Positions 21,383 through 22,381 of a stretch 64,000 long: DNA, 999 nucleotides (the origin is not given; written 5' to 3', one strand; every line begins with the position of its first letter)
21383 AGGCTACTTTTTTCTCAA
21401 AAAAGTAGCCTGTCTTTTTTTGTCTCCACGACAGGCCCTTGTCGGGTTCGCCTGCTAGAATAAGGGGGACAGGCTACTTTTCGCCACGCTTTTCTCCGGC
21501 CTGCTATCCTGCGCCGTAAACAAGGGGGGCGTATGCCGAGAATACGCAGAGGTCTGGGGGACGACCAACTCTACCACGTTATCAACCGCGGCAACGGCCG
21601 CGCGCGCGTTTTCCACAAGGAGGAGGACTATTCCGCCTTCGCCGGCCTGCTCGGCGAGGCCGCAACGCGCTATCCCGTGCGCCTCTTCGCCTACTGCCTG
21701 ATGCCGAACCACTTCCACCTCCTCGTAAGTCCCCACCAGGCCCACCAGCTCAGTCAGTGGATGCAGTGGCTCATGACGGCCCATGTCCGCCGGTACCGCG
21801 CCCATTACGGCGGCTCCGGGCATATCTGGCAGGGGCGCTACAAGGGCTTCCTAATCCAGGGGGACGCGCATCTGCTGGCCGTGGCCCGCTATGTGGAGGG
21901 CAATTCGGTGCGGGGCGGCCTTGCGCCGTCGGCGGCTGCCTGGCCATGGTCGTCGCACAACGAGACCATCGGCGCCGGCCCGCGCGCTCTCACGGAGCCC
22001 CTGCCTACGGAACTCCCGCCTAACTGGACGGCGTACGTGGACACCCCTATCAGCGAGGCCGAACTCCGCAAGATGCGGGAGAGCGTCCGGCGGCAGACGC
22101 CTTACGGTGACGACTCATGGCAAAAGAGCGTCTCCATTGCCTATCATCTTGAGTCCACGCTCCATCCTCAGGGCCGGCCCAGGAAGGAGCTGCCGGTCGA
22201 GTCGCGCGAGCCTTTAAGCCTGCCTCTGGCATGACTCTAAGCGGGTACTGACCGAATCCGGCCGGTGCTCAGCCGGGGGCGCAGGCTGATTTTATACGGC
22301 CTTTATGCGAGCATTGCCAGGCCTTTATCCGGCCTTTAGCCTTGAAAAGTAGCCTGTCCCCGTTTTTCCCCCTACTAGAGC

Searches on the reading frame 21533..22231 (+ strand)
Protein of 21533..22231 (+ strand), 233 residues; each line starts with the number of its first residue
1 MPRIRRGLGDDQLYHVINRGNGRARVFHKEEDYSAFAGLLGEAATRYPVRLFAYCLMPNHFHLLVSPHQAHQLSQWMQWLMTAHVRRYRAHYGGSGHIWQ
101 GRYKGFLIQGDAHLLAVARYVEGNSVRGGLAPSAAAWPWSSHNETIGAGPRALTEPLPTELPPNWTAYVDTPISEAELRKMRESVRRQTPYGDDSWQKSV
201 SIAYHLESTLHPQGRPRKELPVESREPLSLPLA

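Call 13: search_protein_families(library=pfam, proteins=[window:21533-22231:+])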
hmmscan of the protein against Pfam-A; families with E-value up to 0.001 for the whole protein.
window:21533-22231:+ (233 aa): 1 family
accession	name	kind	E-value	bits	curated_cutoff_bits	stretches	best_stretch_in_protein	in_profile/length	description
PF01797.21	Y1_Tnp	-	3.8e-17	63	23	1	13-123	6-120/121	Transposase IS200 like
